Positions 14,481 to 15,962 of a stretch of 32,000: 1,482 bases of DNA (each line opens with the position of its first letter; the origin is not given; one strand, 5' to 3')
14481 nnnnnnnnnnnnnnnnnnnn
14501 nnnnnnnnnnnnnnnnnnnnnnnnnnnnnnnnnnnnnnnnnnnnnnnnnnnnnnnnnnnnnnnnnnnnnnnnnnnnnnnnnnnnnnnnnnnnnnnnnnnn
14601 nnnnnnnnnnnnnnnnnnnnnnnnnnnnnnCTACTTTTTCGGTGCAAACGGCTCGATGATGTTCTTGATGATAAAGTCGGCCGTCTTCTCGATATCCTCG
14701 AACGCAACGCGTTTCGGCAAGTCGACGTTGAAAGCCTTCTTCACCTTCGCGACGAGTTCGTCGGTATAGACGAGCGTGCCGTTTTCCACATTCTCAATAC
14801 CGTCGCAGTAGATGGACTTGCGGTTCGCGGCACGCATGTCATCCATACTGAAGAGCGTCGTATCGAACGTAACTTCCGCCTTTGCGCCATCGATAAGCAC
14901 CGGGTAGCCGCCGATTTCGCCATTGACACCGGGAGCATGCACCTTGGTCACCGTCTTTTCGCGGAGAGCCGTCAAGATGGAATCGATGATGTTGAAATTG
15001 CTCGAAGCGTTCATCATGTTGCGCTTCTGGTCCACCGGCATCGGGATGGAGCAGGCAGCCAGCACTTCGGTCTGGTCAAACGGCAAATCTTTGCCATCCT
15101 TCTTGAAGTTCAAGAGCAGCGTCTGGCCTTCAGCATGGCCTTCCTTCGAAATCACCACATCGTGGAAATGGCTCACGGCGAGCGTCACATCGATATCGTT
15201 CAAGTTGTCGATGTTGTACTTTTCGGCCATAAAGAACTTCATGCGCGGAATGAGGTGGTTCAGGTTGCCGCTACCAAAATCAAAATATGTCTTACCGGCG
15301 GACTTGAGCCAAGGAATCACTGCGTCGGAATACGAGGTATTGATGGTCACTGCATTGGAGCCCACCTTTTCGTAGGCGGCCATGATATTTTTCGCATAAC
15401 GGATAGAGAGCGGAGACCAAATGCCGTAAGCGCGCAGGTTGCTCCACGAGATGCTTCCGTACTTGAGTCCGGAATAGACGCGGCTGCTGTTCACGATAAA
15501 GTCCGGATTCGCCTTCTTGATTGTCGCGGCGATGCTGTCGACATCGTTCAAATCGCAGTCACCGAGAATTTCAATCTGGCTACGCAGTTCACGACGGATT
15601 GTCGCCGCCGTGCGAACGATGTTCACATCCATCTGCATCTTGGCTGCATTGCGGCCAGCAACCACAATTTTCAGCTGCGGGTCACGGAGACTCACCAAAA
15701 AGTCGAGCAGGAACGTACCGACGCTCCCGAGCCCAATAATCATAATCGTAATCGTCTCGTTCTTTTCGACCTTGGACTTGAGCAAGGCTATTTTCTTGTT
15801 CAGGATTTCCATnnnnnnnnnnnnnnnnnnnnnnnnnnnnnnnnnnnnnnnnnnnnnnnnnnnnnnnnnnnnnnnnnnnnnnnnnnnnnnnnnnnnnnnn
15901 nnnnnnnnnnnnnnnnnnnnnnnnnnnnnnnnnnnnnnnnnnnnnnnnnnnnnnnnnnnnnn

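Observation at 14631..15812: Saccharopine-dehydrogenase-like enzyme as a candidate PLP-independent reductive aminase / N-alkylating enzyme for phosphonoacetaldehyde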

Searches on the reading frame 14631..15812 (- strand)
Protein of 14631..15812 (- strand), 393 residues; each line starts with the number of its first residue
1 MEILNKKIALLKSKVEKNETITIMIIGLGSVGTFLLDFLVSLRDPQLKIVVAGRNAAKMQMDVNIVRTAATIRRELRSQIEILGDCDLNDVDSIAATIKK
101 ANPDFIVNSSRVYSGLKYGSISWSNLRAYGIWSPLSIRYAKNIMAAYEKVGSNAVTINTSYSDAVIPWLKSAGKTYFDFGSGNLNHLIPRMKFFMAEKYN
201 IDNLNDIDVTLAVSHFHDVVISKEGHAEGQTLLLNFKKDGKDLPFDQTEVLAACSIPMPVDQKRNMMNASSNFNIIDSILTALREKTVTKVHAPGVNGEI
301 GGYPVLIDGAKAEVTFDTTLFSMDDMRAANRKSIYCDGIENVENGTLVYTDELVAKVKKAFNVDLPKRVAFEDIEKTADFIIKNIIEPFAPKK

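Call 4: search_protein_families(library=pfam, proteins=[window:14631-15812:-], max_evalue=0.01)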
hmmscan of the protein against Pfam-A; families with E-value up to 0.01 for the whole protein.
window:14631-15812:- (393 aa): 1 family
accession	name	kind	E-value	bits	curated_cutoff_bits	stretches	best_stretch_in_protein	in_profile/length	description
PF03435.24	Sacchrp_dh_NADP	-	7.8e-05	23.5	25.1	1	23-111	1-77/129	Saccharopine dehydrogenase NADP binding domain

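Call 5: search_protein_families(library=ncbifam, proteins=[window:14631-15812:-], max_evalue=0.01)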
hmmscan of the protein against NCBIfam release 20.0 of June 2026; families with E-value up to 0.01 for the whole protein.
window:14631-15812:- (393 aa): 0 families

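Call 6: find_homologous_proteins(query=window:14631-15812:-)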
Query window:14631-15812:- (393 aa): 3010 proteins with E <= 0.001 among 7378 candidates; the best 120 are listed.
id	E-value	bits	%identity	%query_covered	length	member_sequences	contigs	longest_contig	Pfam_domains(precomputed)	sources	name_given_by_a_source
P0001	3.6e-245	831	96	100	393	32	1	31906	-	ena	-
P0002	2.1e-243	825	95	100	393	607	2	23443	-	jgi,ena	-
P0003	1.4e-231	786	90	100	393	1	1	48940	-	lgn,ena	-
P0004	4.1e-231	785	90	100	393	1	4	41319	-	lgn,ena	-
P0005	5.6e-231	784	90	100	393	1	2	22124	-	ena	-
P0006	1.6e-230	783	90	100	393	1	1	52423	-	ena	-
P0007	2.2e-230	782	89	100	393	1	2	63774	-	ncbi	-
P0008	2.2e-230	782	89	100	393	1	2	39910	-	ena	-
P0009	4.7e-230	781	89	100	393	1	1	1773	-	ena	-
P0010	9.5e-230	780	89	100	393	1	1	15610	-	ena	-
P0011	1.0e-229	780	89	100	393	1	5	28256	-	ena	-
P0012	3.9e-229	778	93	100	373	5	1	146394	-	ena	-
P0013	6.0e-225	764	88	96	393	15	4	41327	-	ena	-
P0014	5.2e-214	728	83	100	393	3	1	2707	-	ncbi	-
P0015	1.5e-213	727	86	100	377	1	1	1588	-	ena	-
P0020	1.9e-201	687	77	100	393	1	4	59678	-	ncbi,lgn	-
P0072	3.4e-183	627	71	93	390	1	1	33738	-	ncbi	-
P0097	6.7e-177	606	73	93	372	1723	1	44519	-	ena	-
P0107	1.5e-173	595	68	99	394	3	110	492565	-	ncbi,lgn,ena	-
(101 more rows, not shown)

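Call 7: search_solved_structures(query=window:14631-15812:-, max_evalue=10, show_alignments=2)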
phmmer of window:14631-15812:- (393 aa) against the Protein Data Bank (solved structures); distinct sequences matched with E-value up to 10: 0.

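Call 11: find_related_loci(query=A1, collection=genome_contigs, flank=10000)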
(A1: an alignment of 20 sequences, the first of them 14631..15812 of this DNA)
Query A1 (393 aa) in genome_contigs; peptide patterns used: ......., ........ (x = any residue, [..] = any of these).
174 stretches matched a pattern; 81 encode a relative of the query (tblastn E <= 1e-3); the best 80 are kept; 78 distinct loci.
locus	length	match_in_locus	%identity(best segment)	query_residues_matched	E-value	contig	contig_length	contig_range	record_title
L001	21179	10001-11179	99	1-393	0e+0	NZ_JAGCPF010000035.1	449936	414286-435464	MAG: Fibrobacter sp. isolate RGIG9997 Yak_Reticulum-4__c384424, whole genome shotgun sequence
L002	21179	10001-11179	98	1-393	0e+0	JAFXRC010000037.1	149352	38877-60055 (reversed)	MAG: Fibrobacter sp. isolate RGIG6669 Sheep_Rumen-1__c432091, whole genome shotgun sequence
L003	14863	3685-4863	98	1-393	0e+0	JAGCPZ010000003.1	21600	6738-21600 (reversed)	MAG: Fibrobacter sp. isolate RGIG10017 Yak_Reticulum-5__c18797, whole genome shotgun sequence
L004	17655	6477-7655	98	1-393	0e+0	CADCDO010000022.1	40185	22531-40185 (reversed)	MAG: Fibrobacter succinogenes isolate RUG14562 genome assembly, contig: RUG14562_asm_22, whole genome shotgun sequence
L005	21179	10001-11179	98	1-393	0e+0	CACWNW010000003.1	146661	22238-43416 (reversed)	MAG: Fibrobacter succinogenes isolate RUG10752 genome assembly, contig: RUG10752_asm_3, whole genome shotgun sequence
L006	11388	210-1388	98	1-393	0e+0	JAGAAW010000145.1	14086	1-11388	MAG: Fibrobacter sp. isolate RGIG8275 Water_buffalos_Rumen-5__c2403973, whole genome shotgun sequence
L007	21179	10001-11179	97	1-393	0e+0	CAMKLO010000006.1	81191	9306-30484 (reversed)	MAG: uncultured Fibrobacter sp. isolate SRR12081298_bin.88_metaWRAP_v1.3_MAG genome assembly, contig: ERZ12289774.259, w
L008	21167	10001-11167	98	1-389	0e+0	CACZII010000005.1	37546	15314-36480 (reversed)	MAG: Fibrobacter succinogenes isolate RUG12637 genome assembly, contig: RUG12637_asm_5, whole genome shotgun sequence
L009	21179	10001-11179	95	1-393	0e+0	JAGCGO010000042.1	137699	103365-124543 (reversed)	MAG: Fibrobacter sp. isolate RGIG9772 Yak_Omasum-5__c468267, whole genome shotgun sequence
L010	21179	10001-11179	90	1-393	0e+0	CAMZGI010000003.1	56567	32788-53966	MAG TPA_asm: uncultured Fibrobacter sp. isolate SRR10912533_bin.48_metaWRAP_v1.3_MAG genome assembly, contig: ERZ1421001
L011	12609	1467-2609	88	1-393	0e+0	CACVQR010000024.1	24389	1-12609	MAG: Fibrobacter succinogenes isolate RUG10152 genome assembly, contig: RUG10152_asm_24, whole genome shotgun sequence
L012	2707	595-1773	83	1-393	0e+0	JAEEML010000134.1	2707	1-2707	MAG: Deltaproteobacteria bacterium isolate Tb.RUG.239 k141_9190257_flag=1_multi=18.0000_len=2707, whole genome shotgun s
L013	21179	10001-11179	98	1-393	0e+0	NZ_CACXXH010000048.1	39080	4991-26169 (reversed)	MAG: Fibrobacter succinogenes isolate RUG11683, whole genome shotgun sequence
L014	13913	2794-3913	95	1-393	0e+0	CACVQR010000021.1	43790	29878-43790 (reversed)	MAG: Fibrobacter succinogenes isolate RUG10152 genome assembly, contig: RUG10152_asm_21, whole genome shotgun sequence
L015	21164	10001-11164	74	1-388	0e+0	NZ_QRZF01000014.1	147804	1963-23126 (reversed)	Bacteroides intestinalis strain AF14-32 AF14-32.Scaf14, whole genome shotgun sequence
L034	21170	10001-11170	67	1-388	2e-176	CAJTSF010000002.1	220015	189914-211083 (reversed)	MAG TPA_asm: uncultured Odoribacter sp. isolate MGBC110565 genome assembly, contig: MGBC110565.2, whole genome shotgun s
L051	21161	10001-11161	58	1-388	4e-148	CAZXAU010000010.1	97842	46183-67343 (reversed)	MAG TPA_asm: uncultured Lachnospiraceae bacterium isolate SRP199465_co1_4 genome assembly, contig: NODE_309_length_97842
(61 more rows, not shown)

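Call 18: predict_structure(alignment_id=A1)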
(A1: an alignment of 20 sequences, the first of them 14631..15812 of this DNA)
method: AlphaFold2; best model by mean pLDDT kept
length: 393 residues; sequences in the alignment: 20
mean_pLDDT: 86.5   pTM: 0.89
mean pLDDT of the five models: 86.5, 82.8, 81.8, 81.4, 78.4
residues with pLDDT >= 90: 237; 70-90: 103; 50-70: 35; < 50: 18
segments of 3 or more residues with pLDDT < 50: 114-120, 218-227
pLDDT, mean of each block of 10 residues (from residue 1): 96 98 92 93 95 92 93 91 92 97 95 50 58 85 97 92 86 95 76 94 93 62 46 89 90 70 76 94 97 89 93 96 91 81 92 88 92 92 83 54
secondary structure, 60 per line:
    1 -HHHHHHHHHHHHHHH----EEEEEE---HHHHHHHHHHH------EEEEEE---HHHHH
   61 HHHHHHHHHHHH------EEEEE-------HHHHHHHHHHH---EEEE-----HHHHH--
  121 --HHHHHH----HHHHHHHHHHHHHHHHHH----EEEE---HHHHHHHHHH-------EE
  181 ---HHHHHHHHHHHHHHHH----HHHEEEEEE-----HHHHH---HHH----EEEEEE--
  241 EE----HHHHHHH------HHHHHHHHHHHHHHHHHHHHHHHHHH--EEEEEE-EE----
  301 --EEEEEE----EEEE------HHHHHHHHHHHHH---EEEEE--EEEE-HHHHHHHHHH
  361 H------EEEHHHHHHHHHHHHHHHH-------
elements in order: H2-16 E21-26 H30-40 E47-52 H56-72 E79-83 H91-101 E105-108 H114-118 H123-128 H133-150 E155-158 H162-171 H184-199 E207-212 H218-222 E233-238 H247-253 H260-285 E288-293 E303-308 E313-316 H323-335 E339-343 E346-349 H351-361 E368-370 H371-386

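Call 19: search_protein_representatives(alignment_id=A1)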
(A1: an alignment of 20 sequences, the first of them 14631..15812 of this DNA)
Query: 20 sequences, 392 profile positions. Proteins with E-value up to 0.001 (for the whole library): 473; up to 1e-10: 254; up to 1e-30: 57. The best 150 are listed.
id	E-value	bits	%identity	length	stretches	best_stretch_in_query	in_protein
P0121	8.6e-166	568.1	-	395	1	4-389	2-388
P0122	4.9e-142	489.8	-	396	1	1-390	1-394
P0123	4.0e-133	460.5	-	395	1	1-387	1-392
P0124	1.2e-129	449.1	-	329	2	4-261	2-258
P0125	3.5e-120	417.9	-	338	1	1-272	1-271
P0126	1.0e-94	334.1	-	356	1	22-382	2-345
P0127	5.4e-93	328.4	-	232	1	54-277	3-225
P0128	1.0e-89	317.6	-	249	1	144-388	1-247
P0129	4.3e-87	309.0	-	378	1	11-383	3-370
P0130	3.3e-86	306.0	-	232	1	1-230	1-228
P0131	2.7e-75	270.1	-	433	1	8-385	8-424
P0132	3.2e-72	260.0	-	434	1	5-385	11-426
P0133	4.2e-69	249.7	-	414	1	10-364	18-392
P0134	7.4e-69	248.9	-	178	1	1-179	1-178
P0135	1.2e-67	244.9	-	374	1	22-381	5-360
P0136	3.0e-63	230.5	-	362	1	23-374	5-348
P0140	2.7e-61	224.0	-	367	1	22-387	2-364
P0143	5.7e-57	209.8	-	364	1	20-384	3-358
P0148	3.1e-52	194.2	-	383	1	20-385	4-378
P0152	4.6e-51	190.3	-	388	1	23-360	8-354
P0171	1.3e-34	136.2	-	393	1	22-385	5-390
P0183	7.4e-29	117.2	-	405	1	22-350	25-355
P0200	3.3e-25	105.2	-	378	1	21-379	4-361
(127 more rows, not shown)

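Call 21: fold_search(model_id=the predicted structure, library=pdb)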
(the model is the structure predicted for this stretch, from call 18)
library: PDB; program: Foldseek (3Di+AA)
matches with E <= 10: 1836; with E <= 0.001: 254
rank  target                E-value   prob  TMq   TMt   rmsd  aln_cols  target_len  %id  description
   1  7x1l_A                5.8e-09  1.00  0.47  0.58   6.6       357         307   16  Malate dehydrogenase from Geobacillus stearothermophilus (gs-MDH) delta E311 mutant complexed with Nicotinamide Adenin (released 2022-10-19)
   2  7by8_A                2.3e-08  1.00  0.47  0.58   6.4       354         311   16  Malate Dehydrogenase from Geobacillus stearothermophilus (gs-MDH) (released 2021-03-24)
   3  1uxg_A                2.6e-08  1.00  0.48  0.59   6.3       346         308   18  Large improvement in the thermal stability of a tetrameric malate dehydrogenase by single point mutations at the dimer (released 2004-08-26)
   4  1uxi_A                2.7e-08  1.00  0.51  0.63   5.6       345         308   17  Large improvement in the thermal stability of a tetrameric malate dehydrogenase by single point mutations at the dimer (released 2004-08-26)
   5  9sd3_A                3.0e-08  1.00  0.47  0.57   6.2       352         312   15  Crystal structure of Methanocaldococcus infernus Malate dehydrogenase (released 2025-11-26)
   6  7f8d_A                3.5e-08  1.00  0.49  0.59   6.0       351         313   16  Malate Dehydrogenase from Geobacillus stearothermophilus (gs-MDH) G218Y mutant (released 2022-02-23)
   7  4plw_A                3.9e-08  1.00  0.53  0.63   6.6       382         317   15  Crystal structure of ancestral apicomplexan malate dehydrogenase with lactate. (released 2014-07-02)
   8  7x1l_B                4.6e-08  1.00  0.50  0.62   5.9       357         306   16  Malate dehydrogenase from Geobacillus stearothermophilus (gs-MDH) delta E311 mutant complexed with Nicotinamide Adenin (released 2022-10-19)
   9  3tl2                  4.9e-08  1.00  0.49  0.59   6.3       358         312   16  Crystal structure of Bacillus anthracis str. Ames malate dehydrogenase in closed conformation. (released 2011-09-21)
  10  7by8_C                5.4e-08  1.00  0.49  0.61   5.9       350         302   16  Malate Dehydrogenase from Geobacillus stearothermophilus (gs-MDH) (released 2021-03-24)
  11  4plh_D                5.7e-08  1.00  0.52  0.63   6.4       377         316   17  Crystal structure of ancestral apicomplexan malate dehydrogenase with oxamate. (released 2014-07-02)
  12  4plv_D                6.7e-08  1.00  0.52  0.65   5.8       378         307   17  Crystal structure of ancestral apicomplexan malate dehydrogenase with lactate. (released 2014-07-02)
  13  7f8d_B                7.0e-08  1.00  0.48  0.58   6.2       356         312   16  Malate Dehydrogenase from Geobacillus stearothermophilus (gs-MDH) G218Y mutant (released 2022-02-23)
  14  3gvi_A                7.8e-08  1.00  0.52  0.63   5.7       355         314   17  Crystal structure of Lactate/malate dehydrogenase from Brucella melitensis in complex with ADP (released 2009-04-14)
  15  7x1l_F                8.3e-08  1.00  0.47  0.59   6.5       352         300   17  Malate dehydrogenase from Geobacillus stearothermophilus (gs-MDH) delta E311 mutant complexed with Nicotinamide Adenin (released 2022-10-19)
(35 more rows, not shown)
